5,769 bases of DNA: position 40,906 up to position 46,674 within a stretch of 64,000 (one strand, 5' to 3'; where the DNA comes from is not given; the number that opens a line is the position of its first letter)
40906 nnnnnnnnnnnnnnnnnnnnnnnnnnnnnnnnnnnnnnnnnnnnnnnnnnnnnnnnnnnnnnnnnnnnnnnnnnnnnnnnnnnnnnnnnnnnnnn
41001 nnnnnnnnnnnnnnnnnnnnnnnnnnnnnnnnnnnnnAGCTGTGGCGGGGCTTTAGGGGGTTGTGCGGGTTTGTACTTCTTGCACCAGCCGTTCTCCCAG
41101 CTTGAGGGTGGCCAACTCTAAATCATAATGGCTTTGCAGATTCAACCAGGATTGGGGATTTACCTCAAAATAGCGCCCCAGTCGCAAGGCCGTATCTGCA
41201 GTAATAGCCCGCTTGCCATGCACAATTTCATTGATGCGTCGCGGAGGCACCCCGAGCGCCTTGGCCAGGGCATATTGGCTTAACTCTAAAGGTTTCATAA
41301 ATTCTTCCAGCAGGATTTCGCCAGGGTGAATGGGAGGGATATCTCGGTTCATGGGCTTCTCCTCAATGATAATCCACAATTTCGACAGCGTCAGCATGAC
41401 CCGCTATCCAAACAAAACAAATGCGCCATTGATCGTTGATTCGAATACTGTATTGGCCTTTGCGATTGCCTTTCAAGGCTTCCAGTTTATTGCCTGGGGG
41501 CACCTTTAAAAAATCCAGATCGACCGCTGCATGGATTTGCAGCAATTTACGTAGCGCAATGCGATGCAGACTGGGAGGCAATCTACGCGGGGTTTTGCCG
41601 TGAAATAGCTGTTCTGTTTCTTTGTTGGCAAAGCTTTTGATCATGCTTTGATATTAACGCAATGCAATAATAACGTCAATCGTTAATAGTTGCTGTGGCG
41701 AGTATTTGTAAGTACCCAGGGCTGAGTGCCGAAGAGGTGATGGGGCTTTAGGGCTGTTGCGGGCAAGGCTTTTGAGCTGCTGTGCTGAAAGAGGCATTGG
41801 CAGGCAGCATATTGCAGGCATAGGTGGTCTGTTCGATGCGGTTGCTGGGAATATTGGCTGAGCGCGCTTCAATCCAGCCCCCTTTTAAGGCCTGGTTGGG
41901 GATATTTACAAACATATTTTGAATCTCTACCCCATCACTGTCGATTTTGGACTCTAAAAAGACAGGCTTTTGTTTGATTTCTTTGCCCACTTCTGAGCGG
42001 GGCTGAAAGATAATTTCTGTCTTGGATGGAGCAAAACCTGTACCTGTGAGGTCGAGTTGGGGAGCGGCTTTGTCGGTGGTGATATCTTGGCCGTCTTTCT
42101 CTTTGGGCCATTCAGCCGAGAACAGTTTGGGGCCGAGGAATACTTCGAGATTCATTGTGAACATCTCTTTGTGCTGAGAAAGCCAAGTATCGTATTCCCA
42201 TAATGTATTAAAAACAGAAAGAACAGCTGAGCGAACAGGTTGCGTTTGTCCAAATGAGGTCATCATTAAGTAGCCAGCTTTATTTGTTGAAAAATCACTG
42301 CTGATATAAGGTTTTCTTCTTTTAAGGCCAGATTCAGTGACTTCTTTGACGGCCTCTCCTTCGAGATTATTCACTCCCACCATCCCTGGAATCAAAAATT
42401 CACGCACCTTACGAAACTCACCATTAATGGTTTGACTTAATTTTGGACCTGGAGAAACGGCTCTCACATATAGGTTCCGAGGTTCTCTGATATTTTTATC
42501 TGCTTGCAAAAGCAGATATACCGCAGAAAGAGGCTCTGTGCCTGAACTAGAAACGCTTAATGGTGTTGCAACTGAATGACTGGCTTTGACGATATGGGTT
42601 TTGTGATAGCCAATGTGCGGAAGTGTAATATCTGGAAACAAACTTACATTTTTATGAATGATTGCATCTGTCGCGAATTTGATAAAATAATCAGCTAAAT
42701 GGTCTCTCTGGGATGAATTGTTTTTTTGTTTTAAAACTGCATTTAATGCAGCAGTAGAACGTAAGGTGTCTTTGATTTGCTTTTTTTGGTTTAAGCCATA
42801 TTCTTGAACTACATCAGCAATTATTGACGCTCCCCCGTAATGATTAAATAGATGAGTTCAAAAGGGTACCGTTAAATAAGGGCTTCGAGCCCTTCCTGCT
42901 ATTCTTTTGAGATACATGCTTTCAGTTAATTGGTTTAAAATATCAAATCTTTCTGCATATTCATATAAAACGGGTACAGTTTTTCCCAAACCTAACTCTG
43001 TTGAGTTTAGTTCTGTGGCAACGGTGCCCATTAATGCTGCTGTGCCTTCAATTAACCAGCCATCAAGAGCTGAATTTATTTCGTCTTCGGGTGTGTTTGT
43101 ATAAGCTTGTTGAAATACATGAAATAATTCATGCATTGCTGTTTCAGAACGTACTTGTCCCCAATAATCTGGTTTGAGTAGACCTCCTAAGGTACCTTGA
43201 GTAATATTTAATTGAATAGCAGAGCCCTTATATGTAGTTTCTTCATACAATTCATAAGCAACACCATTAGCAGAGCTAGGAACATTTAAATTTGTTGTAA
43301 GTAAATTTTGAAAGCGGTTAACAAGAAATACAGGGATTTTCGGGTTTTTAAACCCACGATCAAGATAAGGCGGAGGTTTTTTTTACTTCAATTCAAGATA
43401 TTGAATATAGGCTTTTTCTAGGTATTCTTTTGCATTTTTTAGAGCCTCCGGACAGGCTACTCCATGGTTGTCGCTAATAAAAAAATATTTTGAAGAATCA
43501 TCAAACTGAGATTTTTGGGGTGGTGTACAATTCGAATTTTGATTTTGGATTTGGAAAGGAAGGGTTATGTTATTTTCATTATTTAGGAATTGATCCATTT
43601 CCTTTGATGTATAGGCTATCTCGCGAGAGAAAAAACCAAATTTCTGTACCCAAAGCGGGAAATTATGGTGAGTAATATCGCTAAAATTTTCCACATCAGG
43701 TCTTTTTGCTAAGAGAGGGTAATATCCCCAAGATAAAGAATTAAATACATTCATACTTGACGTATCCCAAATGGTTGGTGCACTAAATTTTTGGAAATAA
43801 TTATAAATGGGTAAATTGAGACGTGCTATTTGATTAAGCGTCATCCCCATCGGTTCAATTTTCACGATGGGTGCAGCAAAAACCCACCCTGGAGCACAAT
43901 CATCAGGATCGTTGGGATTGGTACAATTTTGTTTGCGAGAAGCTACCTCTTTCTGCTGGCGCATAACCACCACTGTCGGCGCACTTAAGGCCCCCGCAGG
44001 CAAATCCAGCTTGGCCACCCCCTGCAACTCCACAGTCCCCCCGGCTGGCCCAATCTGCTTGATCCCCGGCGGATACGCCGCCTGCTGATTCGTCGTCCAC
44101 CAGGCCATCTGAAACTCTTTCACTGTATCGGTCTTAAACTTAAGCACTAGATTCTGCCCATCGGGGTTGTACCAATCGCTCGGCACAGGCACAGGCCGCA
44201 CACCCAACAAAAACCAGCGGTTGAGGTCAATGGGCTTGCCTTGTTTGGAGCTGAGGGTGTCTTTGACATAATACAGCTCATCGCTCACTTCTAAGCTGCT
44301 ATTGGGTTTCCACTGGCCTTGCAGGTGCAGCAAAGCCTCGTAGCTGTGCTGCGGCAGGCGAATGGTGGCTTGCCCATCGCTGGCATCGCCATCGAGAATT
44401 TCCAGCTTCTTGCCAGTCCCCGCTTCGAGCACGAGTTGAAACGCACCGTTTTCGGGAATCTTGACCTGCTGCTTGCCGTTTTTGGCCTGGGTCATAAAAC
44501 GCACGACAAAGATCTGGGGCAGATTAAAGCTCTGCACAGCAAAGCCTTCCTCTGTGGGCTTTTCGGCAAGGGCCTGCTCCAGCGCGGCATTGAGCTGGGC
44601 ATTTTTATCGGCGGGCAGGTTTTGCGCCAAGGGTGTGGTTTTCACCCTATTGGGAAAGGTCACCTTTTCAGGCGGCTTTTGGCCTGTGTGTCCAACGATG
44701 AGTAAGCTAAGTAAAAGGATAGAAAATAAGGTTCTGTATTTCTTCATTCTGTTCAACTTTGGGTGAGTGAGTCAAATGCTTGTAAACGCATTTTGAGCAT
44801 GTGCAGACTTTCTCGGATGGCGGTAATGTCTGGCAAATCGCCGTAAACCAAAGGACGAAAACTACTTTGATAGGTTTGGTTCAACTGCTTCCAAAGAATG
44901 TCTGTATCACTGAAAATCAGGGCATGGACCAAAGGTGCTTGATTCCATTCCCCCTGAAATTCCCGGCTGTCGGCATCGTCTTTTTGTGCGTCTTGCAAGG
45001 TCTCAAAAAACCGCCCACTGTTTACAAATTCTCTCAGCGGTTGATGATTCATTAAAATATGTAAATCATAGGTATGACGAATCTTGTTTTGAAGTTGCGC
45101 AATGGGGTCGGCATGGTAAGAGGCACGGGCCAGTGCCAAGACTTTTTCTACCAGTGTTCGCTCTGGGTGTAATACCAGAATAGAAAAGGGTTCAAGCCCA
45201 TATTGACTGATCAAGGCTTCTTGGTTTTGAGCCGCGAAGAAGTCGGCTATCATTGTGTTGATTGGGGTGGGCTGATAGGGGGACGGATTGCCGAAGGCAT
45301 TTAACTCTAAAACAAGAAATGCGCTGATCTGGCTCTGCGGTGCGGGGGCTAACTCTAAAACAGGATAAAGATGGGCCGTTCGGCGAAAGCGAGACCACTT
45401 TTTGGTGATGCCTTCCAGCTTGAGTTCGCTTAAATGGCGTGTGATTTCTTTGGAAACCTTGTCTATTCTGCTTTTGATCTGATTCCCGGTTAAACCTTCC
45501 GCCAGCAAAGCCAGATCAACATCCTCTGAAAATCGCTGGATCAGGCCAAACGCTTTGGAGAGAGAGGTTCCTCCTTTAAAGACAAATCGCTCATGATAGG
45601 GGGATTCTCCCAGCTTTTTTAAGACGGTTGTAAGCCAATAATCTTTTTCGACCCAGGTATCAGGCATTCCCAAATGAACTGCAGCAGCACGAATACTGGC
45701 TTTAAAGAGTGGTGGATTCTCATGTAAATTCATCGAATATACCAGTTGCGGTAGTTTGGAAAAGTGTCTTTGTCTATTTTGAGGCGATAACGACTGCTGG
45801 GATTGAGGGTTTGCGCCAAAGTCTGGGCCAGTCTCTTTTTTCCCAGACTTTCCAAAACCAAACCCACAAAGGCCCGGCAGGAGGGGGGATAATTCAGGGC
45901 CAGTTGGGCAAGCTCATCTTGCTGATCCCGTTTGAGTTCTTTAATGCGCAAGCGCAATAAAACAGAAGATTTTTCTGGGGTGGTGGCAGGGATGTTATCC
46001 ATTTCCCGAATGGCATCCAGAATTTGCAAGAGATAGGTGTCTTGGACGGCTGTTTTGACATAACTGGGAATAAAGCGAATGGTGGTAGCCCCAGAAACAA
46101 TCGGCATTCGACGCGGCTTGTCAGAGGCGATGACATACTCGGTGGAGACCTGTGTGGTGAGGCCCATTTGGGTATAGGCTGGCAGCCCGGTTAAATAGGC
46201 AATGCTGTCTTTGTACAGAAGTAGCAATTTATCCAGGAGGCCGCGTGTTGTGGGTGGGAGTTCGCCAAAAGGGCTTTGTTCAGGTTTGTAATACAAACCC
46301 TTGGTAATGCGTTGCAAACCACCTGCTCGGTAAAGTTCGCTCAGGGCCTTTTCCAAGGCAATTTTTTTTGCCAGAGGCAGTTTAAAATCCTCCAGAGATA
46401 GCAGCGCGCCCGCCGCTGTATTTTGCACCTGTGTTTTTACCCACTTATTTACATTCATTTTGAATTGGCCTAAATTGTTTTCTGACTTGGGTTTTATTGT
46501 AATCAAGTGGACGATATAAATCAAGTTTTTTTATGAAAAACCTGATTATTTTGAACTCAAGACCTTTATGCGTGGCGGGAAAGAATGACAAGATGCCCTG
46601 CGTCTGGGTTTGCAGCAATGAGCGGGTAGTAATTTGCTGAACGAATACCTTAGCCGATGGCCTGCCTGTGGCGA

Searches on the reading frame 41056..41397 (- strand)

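Call 54: search_protein_families(library=pfam, proteins=[window:41056-41397:-], max_evalue=0.05)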
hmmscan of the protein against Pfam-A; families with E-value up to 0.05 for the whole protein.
window:41056-41397:- (114 aa): 5 families
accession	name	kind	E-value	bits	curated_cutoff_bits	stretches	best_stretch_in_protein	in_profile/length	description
PF01381.28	HTH_3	-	2.3e-10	40.8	23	1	30-82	1-53/55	Helix-turn-helix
PF13443.12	HTH_26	-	0.00019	22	22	1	30-82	2-55/63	Cro/C1-type HTH DNA-binding domain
PF12844.13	HTH_19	-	0.0012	19.1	30.2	1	37-85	11-58/64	Helix-turn-helix domain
PF15943.11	YdaS_toxin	-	0.0015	18.7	30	1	40-72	10-42/65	Bacterial toxin YdaS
PF13560.12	HTH_31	-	0.0035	18.1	27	1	38-81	14-58/64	Helix-turn-helix domain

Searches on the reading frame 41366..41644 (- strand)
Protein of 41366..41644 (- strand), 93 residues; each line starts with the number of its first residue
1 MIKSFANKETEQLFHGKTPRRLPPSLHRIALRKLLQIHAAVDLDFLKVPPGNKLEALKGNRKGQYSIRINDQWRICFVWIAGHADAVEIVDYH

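Call 54: search_protein_families(library=pfam, proteins=[window:41366-41644:-], max_evalue=0.05)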
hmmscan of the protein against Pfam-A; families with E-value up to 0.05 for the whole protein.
window:41366-41644:- (93 aa): 2 families
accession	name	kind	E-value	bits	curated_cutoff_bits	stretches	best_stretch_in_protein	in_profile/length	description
PF05015.19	HigB-like_toxin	-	7.2e-18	65.3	27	1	3-93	1-91/91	RelE-like toxin of type II toxin-antitoxin system HigB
PF06769.20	YoeB_toxin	-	0.017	15.5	27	1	53-82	40-69/80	YoeB-like toxin of bacterial type II toxin-antitoxin system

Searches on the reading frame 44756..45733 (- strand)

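Call 9: search_protein_families(library=pfam, proteins=[window:44756-45733:-], max_evalue=0.01)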
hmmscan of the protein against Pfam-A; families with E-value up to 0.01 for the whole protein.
window:44756-45733:- (326 aa): 1 family
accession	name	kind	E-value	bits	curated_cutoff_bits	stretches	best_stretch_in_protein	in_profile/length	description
PF08843.17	AbiEii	-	6.5e-30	105.3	22.5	1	37-301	2-229/238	Nucleotidyl transferase AbiEii toxin, Type IV TA system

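Call 17: search_protein_families(library=padloc, proteins=[window:44756-45733:-], max_evalue=0.01)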
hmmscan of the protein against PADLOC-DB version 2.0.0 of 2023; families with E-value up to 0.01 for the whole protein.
window:44756-45733:- (326 aa): 27 families (the best 25 are shown)
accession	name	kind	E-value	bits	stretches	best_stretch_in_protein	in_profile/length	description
PDLC02292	AbiEii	-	2.4e-87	291.3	1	1-314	1-281/283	AbiEii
PDLC02289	AbiEii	-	4.2e-49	165.7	1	5-320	9-303/309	AbiEii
PDLC02322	AbiEii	-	1.8e-36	124.2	1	4-299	6-303/324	AbiEii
PDLC02302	AbiEii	-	4e-33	113.1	1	16-311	14-303/313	AbiEii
PDLC02316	AbiEii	-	7e-30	102.5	1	1-257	1-251/314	AbiEii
PDLC02297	AbiEii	-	7e-29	99.1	1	12-299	6-286/307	AbiEii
PDLC02304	AbiEii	-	1.5e-17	62.4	1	11-233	4-193/260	AbiEii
PDLC02323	AbiEii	-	1.5e-14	52.2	1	26-103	17-91/248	AbiEii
PDLC02315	AbiEii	-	5.5e-14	50.1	1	18-85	26-95/352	AbiEii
PDLC02288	AbiEii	-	1.5e-11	41.8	1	10-95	13-97/294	AbiEii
PDLC02321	AbiEii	-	6e-11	40.5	1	27-112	21-101/296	AbiEii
PDLC02307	AbiEii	-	2.4e-10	38.6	1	35-96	13-68/219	AbiEii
PDLC02303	AbiEii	-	3.5e-09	34.5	1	14-107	6-96/249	AbiEii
PDLC02317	AbiEii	-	9.4e-09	32.7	1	13-80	6-74/396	AbiEii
PDLC02313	AbiEii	-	4.3e-07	27.7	1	28-121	22-110/254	AbiEii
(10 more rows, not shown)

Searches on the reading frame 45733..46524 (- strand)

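Call 9: search_protein_families(library=pfam, proteins=[window:45733-46524:-], max_evalue=0.01)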
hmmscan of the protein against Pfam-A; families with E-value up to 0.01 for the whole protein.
window:45733-46524:- (264 aa): 1 family
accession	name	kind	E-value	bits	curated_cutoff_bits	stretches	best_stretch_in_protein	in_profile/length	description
PF19570.5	DUF6088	-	2e-09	37.9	25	1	30-176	3-148/172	Family of unknown function (DUF6088)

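Call 17: search_protein_families(library=padloc, proteins=[window:45733-46524:-], max_evalue=0.01)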
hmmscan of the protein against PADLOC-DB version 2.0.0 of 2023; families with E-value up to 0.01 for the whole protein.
window:45733-46524:- (264 aa): 16 families
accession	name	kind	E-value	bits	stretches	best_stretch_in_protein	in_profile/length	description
PDLC02226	AbiEi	-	3.7e-41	139.2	1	23-229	1-197/202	AbiEi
PDLC02247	AbiEi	-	3.8e-18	64.1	1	56-202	45-186/215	AbiEi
PDLC02251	AbiEi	-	4.5e-15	53.7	1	23-247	1-219/230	AbiEi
PDLC02236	AbiEi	-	6.9e-15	53.3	1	44-213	18-190/207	AbiEi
PDLC02233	AbiEi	-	4.5e-12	44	1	24-153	3-131/214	AbiEi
PDLC02246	AbiEi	-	2e-11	41.9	1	56-238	37-215/230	AbiEi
PDLC02234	AbiEi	-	3.4e-11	41.2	1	56-212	28-176/191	AbiEi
PDLC02264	AbiEi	-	9.1e-11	40.1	1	23-128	1-106/205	AbiEi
PDLC02250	AbiEi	-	1.1e-07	29.9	1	33-135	10-106/197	AbiEi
PDLC02229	AbiEi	-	1.6e-06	26.7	1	23-149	1-127/131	AbiEi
PDLC02266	AbiEi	-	2.3e-06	25.2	1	40-152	16-127/258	AbiEi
PDLC02267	AbiEi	-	8.8e-06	23.3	1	54-152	34-119/252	AbiEi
PDLC02282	AbiEi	-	0.0001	19.8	0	43-152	19-127/260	AbiEi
PDLC02265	AbiEi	-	0.00019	19.2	1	58-143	29-106/198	AbiEi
PDLC02283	AbiEi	-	0.0014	16.3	1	58-146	32-112/201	AbiEi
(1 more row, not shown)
